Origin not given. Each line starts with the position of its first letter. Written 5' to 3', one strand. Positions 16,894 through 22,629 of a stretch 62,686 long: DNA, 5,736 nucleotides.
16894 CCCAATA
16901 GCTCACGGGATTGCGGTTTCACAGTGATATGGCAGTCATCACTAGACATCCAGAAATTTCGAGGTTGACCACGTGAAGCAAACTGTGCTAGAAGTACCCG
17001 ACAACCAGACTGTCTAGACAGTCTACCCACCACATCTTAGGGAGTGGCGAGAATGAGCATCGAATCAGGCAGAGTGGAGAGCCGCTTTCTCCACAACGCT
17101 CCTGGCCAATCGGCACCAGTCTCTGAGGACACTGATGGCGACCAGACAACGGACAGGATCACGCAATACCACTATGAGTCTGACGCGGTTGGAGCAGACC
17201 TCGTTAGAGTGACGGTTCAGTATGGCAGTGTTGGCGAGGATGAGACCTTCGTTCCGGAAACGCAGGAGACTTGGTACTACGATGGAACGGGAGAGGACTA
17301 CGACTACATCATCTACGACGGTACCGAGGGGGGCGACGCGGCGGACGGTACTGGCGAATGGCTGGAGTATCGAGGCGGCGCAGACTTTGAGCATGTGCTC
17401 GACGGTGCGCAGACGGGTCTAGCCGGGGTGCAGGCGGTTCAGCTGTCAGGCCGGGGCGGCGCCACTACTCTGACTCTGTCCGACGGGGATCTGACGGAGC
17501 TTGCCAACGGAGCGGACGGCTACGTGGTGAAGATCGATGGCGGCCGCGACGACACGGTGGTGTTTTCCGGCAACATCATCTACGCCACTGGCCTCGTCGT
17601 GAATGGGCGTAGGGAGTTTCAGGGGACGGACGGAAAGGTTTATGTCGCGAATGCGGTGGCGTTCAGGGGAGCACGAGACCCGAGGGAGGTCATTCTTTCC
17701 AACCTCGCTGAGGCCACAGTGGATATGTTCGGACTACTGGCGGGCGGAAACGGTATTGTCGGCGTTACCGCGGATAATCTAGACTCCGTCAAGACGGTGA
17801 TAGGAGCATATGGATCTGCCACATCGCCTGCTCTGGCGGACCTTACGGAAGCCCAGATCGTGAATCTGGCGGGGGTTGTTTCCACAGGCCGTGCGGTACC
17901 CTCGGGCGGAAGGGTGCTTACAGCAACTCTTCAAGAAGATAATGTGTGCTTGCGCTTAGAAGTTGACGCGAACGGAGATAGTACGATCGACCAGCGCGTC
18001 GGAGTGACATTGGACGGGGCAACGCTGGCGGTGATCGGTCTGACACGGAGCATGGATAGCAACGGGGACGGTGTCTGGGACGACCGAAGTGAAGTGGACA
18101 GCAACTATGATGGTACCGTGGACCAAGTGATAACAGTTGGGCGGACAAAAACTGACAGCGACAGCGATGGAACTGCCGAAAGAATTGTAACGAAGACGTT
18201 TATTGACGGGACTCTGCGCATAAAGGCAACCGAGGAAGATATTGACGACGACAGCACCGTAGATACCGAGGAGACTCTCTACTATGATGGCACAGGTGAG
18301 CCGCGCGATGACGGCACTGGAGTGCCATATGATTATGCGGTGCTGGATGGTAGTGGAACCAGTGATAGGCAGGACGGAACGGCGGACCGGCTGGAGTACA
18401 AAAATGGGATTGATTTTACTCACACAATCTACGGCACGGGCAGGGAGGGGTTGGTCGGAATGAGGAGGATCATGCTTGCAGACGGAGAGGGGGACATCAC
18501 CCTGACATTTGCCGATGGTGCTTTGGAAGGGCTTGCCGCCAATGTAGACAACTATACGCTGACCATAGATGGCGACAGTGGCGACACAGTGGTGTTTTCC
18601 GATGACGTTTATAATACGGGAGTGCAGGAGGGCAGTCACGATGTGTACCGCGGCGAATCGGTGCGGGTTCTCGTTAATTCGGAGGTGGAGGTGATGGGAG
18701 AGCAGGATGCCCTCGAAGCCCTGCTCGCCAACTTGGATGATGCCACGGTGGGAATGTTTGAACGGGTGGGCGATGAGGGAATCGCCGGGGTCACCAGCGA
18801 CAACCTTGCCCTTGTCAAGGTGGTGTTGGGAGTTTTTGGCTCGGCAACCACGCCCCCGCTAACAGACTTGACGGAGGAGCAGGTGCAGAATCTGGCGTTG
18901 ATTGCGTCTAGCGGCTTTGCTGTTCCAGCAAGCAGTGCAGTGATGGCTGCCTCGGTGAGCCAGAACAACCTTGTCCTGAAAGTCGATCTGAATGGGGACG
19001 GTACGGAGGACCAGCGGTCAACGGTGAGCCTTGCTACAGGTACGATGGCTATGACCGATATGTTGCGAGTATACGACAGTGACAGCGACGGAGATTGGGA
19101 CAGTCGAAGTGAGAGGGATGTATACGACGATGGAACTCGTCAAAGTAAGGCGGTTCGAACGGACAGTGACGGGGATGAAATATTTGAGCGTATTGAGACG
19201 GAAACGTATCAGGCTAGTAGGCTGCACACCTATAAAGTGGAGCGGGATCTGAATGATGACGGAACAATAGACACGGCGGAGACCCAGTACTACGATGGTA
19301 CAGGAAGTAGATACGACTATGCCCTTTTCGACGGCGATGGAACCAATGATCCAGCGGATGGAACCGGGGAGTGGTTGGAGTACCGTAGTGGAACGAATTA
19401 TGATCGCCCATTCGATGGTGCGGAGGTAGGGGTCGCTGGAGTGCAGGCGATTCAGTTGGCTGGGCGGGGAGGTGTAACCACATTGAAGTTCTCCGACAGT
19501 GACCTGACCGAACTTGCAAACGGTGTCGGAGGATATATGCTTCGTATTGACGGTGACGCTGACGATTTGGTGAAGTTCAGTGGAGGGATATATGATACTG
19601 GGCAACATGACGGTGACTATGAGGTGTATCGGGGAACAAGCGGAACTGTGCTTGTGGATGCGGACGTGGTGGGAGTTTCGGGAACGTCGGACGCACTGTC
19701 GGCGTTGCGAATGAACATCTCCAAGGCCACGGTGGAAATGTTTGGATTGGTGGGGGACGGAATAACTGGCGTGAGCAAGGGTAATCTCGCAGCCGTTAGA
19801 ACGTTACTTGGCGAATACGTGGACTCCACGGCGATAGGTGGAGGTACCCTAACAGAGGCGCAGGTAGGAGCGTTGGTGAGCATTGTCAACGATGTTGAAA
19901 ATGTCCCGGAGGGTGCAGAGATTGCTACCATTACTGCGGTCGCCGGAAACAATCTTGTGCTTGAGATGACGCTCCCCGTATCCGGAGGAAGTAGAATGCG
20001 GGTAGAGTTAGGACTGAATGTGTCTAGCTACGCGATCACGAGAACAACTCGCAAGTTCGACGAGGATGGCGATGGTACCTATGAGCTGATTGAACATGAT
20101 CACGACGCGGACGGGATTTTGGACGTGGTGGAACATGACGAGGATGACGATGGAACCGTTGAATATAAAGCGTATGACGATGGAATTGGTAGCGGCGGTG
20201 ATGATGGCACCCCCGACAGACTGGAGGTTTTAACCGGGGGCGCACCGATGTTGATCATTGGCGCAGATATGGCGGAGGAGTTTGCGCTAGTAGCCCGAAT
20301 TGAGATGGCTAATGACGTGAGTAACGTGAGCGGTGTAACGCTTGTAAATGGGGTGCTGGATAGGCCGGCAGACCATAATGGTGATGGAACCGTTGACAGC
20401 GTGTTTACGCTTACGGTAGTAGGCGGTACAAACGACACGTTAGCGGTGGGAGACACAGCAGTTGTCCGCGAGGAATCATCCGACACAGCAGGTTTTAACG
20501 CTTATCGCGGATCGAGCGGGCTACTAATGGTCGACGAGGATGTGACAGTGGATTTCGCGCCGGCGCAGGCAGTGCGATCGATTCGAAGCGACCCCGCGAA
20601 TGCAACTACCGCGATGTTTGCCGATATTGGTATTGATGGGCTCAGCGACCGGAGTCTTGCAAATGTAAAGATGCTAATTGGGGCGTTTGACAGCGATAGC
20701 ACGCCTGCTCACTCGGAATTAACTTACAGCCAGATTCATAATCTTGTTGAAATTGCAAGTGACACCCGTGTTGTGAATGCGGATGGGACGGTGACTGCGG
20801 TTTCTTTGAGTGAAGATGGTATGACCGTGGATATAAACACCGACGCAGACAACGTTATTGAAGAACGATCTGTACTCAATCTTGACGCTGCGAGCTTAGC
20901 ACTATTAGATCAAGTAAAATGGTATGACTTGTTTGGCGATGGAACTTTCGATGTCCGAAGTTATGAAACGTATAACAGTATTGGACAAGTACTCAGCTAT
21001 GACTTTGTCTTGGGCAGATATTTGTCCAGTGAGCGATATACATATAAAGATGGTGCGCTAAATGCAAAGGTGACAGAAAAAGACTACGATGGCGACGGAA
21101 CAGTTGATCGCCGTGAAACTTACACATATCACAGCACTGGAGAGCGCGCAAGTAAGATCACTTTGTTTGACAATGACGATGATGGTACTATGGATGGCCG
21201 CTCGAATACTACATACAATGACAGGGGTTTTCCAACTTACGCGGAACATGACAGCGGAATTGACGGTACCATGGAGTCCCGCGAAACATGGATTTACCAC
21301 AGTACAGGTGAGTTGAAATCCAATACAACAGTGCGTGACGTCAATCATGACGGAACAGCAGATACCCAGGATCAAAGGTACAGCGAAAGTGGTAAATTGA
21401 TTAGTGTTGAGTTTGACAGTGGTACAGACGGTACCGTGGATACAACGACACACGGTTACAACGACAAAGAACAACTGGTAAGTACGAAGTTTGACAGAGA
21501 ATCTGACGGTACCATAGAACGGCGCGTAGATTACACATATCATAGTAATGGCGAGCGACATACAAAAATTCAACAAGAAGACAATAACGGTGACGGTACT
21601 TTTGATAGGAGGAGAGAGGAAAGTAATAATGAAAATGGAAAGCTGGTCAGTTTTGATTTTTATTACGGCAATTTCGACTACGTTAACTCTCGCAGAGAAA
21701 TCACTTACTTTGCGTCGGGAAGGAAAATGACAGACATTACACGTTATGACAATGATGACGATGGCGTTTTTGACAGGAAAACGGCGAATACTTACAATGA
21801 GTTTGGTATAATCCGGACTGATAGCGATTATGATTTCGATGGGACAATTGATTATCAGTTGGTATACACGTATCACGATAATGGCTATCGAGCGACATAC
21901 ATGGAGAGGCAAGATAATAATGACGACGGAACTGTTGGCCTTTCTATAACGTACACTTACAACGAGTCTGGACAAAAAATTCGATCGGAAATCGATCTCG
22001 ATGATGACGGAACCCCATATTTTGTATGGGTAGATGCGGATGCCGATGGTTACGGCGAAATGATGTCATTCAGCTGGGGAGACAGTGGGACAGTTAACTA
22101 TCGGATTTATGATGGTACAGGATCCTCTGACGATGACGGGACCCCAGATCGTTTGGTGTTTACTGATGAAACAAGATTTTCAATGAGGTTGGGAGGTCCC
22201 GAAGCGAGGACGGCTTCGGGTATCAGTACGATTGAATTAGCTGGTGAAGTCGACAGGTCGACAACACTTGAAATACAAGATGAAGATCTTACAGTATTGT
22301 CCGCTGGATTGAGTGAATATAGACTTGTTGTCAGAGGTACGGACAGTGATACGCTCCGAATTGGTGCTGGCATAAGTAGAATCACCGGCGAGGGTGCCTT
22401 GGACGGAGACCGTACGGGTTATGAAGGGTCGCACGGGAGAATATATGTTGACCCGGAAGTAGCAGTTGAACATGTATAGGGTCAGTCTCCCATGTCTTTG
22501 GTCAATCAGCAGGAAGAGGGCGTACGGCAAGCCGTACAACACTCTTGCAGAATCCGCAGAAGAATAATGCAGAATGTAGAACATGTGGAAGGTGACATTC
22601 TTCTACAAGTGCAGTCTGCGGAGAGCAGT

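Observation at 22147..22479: The ~110-aa C-terminal module of all three family-2 giants also recurs internally (15 copies in total)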

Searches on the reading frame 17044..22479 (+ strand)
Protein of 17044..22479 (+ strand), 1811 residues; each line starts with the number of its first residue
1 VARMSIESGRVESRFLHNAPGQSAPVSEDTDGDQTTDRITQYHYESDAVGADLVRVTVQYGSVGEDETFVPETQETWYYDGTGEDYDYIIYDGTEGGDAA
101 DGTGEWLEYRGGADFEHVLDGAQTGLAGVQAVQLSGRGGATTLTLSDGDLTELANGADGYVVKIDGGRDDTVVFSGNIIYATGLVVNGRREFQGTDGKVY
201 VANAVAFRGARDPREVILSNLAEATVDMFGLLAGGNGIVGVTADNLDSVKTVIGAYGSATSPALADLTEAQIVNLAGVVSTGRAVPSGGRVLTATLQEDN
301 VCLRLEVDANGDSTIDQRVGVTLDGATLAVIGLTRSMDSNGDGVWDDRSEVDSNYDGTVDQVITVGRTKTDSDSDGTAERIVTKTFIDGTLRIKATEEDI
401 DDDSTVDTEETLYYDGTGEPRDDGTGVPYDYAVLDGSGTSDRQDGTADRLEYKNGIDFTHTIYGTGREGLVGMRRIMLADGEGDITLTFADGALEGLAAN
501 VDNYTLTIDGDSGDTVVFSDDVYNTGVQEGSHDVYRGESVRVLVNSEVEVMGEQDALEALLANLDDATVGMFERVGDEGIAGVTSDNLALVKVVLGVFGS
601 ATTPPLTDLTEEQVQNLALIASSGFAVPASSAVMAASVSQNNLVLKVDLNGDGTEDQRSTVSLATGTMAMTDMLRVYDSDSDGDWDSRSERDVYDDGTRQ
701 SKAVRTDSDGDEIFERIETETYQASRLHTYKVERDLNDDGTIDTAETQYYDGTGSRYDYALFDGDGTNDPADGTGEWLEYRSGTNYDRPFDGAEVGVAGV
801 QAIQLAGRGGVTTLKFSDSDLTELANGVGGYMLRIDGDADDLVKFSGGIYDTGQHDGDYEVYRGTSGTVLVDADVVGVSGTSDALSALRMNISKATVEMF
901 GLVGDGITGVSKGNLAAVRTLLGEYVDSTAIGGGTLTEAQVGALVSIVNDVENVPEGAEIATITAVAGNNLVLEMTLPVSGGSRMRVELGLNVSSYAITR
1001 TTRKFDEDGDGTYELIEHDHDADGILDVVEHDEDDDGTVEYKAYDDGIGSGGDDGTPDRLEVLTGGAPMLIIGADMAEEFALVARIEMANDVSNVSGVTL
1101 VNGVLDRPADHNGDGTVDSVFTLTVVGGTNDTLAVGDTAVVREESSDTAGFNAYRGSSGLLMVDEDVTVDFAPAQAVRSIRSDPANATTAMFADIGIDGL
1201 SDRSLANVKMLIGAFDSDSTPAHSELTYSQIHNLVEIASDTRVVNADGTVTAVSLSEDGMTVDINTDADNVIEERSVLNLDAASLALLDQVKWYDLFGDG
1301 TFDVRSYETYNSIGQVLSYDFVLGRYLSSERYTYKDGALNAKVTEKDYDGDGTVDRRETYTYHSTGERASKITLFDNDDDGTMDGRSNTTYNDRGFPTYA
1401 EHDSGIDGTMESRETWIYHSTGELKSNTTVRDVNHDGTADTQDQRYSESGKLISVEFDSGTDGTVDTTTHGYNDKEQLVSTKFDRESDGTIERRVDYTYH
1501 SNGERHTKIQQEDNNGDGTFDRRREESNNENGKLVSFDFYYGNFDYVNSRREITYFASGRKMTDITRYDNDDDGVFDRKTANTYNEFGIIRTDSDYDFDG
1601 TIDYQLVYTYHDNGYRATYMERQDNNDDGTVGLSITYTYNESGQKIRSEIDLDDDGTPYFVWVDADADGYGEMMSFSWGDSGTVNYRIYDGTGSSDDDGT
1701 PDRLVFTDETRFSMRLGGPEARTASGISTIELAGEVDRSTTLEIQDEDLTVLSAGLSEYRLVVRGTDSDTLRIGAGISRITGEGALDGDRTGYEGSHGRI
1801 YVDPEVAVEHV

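Call 4: search_protein_families(library=ncbifam, proteins=[window:17044-22479:+], max_evalue=0.1)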
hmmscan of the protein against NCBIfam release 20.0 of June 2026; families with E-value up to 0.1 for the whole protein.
window:17044-22479:+ (1811 aa): 1 family
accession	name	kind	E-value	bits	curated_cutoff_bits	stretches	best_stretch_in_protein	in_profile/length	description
NF053806.1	lanmdlnLanM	equivalog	0.025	14.7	135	1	1368-1467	26-116/132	lanmodulin LanM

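Call 5: search_protein_families(library=pfam, proteins=[window:17044-22479:+], max_evalue=0.1)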
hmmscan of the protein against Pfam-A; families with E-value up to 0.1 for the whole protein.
window:17044-22479:+ (1811 aa): 0 families

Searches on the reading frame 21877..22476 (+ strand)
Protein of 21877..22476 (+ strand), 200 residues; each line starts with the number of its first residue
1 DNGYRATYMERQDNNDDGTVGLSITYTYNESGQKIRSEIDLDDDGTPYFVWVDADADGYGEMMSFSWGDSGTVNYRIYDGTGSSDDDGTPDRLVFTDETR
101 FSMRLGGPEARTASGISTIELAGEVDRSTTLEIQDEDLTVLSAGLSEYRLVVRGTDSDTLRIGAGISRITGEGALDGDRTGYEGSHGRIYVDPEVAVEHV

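Call 75: search_protein_families(library=ncbifam, proteins=[window:21877-22476:+], max_evalue=10)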
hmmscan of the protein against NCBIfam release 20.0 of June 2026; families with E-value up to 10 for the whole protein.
window:21877-22476:+ (200 aa): 1 family
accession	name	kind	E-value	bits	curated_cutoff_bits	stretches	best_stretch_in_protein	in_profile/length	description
NF053691.1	BamM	equivalog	0.82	8.6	315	1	12-63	239-289/376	BamM family beta-barrel-assembly machinery protein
